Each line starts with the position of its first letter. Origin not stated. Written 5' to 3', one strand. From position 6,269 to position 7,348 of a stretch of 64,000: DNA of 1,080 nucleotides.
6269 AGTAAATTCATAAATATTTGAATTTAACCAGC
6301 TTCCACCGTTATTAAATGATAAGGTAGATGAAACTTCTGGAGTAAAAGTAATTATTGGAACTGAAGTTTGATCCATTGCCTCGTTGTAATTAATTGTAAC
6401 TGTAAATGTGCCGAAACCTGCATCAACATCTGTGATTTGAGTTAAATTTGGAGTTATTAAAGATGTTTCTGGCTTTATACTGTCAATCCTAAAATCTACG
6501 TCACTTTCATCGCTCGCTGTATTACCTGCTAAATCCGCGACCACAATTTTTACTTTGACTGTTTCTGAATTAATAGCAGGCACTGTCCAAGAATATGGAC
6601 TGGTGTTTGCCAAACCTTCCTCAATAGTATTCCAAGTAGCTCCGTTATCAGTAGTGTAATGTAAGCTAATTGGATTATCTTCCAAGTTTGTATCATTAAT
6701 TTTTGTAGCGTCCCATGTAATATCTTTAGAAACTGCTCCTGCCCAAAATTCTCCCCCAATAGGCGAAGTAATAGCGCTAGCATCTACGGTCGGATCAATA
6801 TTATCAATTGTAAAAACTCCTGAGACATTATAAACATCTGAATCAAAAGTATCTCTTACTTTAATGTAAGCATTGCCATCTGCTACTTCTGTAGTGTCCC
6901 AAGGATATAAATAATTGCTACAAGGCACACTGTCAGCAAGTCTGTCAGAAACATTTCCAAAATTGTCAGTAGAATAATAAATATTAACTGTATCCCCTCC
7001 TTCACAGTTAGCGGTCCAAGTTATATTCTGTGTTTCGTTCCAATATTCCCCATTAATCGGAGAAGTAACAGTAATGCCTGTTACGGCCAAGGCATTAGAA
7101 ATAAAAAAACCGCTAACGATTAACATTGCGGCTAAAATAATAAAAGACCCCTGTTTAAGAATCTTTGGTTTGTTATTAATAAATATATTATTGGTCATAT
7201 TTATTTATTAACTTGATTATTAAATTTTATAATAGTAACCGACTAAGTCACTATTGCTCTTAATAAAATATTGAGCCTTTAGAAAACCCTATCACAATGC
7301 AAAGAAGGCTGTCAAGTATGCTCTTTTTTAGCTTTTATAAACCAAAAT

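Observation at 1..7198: Second cohesin-like / dockerin pair sits beside a 2055-aa adhesin-like giant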

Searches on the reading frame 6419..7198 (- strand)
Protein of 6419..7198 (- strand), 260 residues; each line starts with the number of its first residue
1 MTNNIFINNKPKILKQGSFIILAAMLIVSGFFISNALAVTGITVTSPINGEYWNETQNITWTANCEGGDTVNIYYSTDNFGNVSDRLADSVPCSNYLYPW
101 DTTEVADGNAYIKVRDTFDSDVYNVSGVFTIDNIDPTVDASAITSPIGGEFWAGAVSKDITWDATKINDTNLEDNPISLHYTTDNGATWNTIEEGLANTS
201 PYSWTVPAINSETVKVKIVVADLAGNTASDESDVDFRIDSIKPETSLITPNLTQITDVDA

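Call 88: search_protein_families(library=pfam, proteins=[window:6419-7198:-], max_evalue=0.05)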
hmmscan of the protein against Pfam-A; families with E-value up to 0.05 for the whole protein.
window:6419-7198:- (260 aa): 2 families
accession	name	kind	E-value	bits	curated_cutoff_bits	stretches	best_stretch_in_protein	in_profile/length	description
PF21471.3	Reelin_subrepeat-B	-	0.003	17.8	27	1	169-224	52-94/127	Reelin subrepeat B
PF17957.7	Big_7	-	0.021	15.9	24.1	1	42-114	3-70/70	Bacterial Ig domain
